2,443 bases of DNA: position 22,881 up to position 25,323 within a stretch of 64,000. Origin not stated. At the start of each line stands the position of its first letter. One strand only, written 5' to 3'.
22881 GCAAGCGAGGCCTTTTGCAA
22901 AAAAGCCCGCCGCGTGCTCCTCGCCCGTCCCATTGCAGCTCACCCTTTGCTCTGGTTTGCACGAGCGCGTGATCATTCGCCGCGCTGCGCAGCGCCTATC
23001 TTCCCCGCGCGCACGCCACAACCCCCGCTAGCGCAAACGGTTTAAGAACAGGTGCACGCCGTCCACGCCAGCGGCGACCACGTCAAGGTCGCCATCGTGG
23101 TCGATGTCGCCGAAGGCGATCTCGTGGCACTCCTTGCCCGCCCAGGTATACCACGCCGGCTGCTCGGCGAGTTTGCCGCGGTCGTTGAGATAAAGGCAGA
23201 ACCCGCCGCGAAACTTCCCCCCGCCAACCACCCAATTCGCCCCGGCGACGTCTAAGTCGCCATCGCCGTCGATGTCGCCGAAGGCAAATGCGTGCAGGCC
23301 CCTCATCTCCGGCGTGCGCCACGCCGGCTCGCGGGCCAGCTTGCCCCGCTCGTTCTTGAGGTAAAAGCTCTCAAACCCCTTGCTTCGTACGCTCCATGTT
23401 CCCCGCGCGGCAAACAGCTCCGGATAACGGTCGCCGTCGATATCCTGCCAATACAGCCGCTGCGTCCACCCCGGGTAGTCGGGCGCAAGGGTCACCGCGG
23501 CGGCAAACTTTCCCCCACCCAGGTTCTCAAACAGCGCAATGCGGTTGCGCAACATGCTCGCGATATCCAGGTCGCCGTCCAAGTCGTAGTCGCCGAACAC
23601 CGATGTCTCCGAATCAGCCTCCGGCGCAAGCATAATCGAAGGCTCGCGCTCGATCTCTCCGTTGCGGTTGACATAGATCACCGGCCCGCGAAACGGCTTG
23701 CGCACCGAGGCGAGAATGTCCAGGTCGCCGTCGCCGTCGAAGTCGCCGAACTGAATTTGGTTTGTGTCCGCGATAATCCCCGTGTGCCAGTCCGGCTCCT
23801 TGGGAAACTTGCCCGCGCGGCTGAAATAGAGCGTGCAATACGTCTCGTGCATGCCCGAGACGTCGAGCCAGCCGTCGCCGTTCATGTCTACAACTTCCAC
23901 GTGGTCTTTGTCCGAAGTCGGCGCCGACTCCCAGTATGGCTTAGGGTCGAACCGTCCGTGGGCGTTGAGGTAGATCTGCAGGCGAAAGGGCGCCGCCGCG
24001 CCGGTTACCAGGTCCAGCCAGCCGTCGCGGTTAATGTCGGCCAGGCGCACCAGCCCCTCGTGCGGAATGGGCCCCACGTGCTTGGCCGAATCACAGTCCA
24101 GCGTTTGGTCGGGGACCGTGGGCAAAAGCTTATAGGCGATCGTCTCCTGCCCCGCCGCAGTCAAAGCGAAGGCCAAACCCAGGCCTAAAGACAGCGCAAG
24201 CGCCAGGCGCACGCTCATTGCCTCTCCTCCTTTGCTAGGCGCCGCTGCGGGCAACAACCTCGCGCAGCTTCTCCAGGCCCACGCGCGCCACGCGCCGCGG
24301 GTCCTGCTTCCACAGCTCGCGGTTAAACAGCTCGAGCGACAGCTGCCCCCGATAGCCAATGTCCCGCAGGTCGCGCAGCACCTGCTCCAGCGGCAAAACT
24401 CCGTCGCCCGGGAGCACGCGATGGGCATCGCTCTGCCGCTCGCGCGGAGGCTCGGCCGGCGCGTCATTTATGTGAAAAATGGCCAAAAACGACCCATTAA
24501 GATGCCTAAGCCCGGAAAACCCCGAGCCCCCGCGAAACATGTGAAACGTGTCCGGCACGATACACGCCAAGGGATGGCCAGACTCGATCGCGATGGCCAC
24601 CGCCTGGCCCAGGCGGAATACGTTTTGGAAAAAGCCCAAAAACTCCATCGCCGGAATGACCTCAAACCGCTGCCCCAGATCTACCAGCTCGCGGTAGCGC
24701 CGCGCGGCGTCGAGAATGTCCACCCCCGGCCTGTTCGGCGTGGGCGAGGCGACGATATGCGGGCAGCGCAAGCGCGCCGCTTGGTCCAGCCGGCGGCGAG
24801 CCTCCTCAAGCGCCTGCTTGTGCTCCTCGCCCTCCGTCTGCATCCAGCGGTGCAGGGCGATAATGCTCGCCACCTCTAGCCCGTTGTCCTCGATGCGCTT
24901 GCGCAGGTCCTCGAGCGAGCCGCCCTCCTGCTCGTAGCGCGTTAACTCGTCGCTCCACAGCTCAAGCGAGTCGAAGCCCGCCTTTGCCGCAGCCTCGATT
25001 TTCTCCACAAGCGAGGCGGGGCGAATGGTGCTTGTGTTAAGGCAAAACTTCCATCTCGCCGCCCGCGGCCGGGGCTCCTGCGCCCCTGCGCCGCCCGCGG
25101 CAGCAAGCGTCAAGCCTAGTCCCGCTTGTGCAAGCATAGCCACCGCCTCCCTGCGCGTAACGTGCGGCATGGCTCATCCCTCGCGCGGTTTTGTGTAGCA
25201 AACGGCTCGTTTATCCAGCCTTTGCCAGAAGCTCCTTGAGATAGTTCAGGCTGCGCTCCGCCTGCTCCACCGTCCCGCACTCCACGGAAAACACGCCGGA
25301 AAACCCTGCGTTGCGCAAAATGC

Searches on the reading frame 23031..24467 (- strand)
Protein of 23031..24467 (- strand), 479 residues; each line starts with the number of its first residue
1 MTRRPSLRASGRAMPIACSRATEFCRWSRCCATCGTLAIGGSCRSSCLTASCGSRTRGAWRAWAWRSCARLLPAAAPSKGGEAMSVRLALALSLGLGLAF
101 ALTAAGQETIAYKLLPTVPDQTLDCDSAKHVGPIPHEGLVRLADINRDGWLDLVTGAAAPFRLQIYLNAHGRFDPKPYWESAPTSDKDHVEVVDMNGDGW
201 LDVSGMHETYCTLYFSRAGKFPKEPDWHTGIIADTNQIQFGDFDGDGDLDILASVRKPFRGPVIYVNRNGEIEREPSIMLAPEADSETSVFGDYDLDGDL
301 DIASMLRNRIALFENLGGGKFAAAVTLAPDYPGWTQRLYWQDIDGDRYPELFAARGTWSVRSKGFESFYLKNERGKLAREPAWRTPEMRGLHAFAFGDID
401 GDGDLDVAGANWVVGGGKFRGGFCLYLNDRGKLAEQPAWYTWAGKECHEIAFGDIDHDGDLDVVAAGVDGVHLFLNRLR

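Call 58: search_protein_families(library=pfam, proteins=[window:23031-24467:-], max_evalue=0.00001)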
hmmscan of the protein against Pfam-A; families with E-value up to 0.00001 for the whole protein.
window:23031-24467:- (479 aa): 3 families
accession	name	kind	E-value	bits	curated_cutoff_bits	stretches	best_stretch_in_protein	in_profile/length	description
PF13517.12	FG-GAP_3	-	6.2e-40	136.1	26.9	2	293-352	1-60/61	FG-GAP-like repeat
PF01839.29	FG-GAP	-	3e-15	56.2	22.1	0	237-254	4-21/37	FG-GAP repeat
PF12256.14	TcdB_toxin_midN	-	8.8e-06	25.6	24.8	0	173-215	12-57/181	Insecticide toxin TcdB middle/N-terminal region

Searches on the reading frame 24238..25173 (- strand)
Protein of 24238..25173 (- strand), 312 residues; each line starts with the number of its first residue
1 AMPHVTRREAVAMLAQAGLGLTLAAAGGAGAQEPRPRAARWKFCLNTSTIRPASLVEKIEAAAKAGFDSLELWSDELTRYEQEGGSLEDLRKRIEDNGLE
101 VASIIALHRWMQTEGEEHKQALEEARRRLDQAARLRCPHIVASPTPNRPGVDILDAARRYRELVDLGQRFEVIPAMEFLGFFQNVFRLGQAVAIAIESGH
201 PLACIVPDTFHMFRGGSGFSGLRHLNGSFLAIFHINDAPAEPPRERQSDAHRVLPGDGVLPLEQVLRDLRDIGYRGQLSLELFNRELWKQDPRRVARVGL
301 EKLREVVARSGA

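Call 58: search_protein_families(library=pfam, proteins=[window:24238-25173:-], max_evalue=0.00001)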
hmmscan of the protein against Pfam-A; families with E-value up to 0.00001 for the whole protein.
window:24238-25173:- (312 aa): 1 family
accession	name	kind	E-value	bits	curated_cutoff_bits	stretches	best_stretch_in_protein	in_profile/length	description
PF01261.30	AP_endonuc_2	-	2.2e-34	119.7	31.1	1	59-305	1-248/249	Xylose isomerase-like TIM barrel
